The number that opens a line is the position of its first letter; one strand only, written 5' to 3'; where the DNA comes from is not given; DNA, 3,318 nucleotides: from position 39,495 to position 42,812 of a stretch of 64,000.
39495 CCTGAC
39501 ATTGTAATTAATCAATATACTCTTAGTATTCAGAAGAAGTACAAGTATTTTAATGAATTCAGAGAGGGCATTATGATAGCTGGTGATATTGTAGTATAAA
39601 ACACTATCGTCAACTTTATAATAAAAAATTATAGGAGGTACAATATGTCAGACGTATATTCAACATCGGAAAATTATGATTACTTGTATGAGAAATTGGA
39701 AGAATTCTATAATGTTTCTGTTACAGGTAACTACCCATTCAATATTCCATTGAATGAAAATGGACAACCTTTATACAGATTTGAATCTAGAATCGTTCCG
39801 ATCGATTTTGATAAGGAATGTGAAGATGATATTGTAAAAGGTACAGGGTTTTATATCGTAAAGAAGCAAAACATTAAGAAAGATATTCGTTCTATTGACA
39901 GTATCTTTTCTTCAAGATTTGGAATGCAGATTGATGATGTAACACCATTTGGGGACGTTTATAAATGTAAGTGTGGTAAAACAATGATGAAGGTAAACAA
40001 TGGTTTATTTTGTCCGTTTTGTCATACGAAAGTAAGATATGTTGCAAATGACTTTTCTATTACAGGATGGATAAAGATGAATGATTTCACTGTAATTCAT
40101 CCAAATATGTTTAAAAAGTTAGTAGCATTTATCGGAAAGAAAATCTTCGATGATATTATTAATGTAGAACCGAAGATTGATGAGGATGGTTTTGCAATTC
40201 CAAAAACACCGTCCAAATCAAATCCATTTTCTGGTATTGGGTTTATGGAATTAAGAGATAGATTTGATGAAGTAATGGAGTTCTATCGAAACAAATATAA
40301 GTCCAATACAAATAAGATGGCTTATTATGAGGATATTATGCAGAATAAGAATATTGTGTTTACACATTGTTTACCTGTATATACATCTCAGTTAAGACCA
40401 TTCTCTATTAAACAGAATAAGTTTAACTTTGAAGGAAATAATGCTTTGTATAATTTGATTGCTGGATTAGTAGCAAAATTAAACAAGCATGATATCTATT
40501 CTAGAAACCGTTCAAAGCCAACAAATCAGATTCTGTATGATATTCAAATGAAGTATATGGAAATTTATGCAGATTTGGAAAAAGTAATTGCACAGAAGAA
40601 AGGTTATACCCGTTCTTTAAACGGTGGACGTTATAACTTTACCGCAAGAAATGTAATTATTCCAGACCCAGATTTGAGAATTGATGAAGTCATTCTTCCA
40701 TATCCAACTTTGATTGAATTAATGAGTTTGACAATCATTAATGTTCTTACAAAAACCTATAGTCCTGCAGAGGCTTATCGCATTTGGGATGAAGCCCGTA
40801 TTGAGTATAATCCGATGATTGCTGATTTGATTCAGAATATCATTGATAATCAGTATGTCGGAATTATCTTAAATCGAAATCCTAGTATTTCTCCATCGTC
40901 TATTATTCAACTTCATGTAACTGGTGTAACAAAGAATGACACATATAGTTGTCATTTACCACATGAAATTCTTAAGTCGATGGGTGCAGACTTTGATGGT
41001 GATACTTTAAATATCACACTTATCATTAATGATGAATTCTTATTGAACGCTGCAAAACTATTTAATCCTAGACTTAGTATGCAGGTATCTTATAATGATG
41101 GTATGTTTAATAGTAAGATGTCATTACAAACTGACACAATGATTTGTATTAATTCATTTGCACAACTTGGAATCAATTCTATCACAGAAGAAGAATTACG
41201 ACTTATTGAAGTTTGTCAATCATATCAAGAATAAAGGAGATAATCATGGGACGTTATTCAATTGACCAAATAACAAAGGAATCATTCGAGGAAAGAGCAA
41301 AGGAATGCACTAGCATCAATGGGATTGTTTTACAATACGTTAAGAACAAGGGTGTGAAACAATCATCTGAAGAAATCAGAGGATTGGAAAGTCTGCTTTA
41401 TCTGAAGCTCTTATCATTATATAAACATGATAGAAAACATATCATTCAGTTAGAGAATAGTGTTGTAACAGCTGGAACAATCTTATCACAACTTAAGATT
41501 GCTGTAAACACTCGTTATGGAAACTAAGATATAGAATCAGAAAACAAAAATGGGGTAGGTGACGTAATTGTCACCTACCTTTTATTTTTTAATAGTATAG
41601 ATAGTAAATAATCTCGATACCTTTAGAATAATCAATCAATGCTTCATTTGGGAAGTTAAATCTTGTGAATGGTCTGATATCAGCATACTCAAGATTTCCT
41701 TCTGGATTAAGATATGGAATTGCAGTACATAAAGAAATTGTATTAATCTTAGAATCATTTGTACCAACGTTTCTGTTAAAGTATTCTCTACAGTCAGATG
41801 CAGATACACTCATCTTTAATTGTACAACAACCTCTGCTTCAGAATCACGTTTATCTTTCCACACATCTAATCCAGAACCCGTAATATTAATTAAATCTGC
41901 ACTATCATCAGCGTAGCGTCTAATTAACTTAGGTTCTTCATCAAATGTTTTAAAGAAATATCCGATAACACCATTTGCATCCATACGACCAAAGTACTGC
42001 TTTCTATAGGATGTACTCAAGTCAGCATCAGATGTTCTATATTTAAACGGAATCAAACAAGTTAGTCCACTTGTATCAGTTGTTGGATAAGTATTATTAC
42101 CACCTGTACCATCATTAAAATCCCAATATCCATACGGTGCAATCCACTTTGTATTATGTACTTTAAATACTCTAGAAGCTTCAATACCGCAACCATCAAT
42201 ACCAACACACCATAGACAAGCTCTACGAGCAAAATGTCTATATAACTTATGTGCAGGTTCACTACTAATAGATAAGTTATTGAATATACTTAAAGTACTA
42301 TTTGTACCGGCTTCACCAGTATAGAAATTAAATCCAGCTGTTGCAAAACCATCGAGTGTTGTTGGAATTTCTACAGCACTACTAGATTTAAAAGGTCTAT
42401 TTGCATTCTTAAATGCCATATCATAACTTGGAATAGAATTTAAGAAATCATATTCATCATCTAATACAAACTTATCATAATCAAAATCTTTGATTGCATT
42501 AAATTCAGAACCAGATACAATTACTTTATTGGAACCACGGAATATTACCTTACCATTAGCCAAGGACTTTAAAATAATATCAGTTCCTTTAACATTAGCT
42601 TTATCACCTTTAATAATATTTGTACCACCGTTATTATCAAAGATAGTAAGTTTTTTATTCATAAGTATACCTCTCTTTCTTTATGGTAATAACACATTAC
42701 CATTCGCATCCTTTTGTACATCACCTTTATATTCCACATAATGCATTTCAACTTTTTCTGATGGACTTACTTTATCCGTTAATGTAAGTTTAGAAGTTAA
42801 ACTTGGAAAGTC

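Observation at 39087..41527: Phage-encoded multisubunit RNA polymerase beta-prime fragment (zinc ribbon plus NADFDGD), implying a split, non-canonical RNAP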

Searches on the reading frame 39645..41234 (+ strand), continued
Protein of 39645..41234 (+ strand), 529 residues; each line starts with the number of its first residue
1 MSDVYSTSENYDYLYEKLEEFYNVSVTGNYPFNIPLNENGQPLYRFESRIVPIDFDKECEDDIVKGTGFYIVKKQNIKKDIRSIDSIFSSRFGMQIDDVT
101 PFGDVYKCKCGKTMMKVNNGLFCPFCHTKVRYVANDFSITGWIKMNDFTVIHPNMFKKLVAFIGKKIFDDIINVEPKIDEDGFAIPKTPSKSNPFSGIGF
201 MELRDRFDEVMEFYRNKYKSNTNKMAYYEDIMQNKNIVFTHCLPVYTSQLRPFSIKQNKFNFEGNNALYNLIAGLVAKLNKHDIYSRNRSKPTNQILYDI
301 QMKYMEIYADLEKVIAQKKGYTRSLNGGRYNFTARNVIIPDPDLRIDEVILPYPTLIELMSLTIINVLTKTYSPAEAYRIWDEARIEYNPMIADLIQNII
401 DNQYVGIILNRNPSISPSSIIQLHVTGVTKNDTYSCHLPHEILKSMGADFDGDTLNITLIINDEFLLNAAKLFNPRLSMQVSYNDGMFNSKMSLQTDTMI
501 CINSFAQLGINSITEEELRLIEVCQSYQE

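Call 94: find_related_loci(query=A1, collection=genome_contigs, flank=2000)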
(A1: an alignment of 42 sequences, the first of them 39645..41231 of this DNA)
Query A1 (529 aa) in genome_contigs; peptide patterns used: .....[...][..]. (x = any residue, [..] = any of these).
113 stretches matched a pattern; 5 encode a relative of the query (tblastn E <= 1e-3); 5 distinct loci.
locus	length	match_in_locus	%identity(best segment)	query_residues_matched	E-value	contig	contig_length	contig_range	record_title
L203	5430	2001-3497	39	32-518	5e-113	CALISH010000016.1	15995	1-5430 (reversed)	MAG TPA_asm: uncultured Solobacterium sp. isolate ERR589484_bin.50_CONCOCT_v1.1_MAG genome assembly, contig: ERZ772945.1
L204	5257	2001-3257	27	106-505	2e-33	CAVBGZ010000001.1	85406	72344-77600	Waltera intestinalis isolate H07666-L1_cleanbin_000013 genome assembly, contig: Spades_H07666-L1_contig_91, whole genome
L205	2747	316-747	24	312-499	3e-9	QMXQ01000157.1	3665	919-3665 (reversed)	MAG: Candidatus Bathyarchaeota archaeon isolate B46_G15 B46_Guay15_scaffold_14085, whole genome shotgun sequence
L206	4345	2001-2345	28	334-456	2e-6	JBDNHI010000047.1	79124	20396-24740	MAG: Gemmataceae bacterium isolate concoct.25.ELB k141_221349, whole genome shotgun sequence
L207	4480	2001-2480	26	315-456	8e-6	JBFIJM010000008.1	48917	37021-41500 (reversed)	MAG: Candidatus Saccharimonadales bacterium isolate Mix_sand11.2021.09.Z.86 k141_1952126_length_48917_cov_22.9982, whole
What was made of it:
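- Tried and rejected: Host inference from GTDB genomes: only a 39% homologue in a Solobacterium MAG bin and a 27% homologue in a Waltera bin (call 94).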

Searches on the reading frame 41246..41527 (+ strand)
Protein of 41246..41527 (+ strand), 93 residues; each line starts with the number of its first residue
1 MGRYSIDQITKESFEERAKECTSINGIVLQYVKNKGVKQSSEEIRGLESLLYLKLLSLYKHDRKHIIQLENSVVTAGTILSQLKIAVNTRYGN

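Call 4: search_protein_families(library=pfam, proteins=[window:41246-41527:+], max_evalue=1)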
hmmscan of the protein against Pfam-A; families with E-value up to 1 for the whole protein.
window:41246-41527:+ (93 aa): 1 family
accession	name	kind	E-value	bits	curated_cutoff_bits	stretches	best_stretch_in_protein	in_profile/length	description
PF01252.23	Peptidase_A8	-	0.22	12.2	25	1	6-48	8-61/142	Signal peptidase (SPase) II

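Call 6: search_protein_families(library=phrogs, proteins=[window:41246-41527:+], max_evalue=0.01)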
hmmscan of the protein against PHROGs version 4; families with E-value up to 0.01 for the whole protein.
window:41246-41527:+ (93 aa): 0 families
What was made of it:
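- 41246..41527 (+): Downstream co-oriented 93-aa ORF, fast-evolving or replaceable. No family match (calls 4, 6).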

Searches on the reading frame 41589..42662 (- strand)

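Call 4: search_protein_families(library=pfam, proteins=[window:41589-42662:-], max_evalue=1)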
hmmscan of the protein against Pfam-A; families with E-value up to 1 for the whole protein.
window:41589-42662:- (357 aa): 1 family
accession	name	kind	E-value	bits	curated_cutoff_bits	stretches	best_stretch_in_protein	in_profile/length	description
PF23838.1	DUF7208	-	0.034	13.5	27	1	203-227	96-120/293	Family of unknown function (DUF7208)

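Call 6: search_protein_families(library=phrogs, proteins=[window:41589-42662:-], max_evalue=0.01)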
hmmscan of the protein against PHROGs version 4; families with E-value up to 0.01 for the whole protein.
window:41589-42662:- (357 aa): 0 families
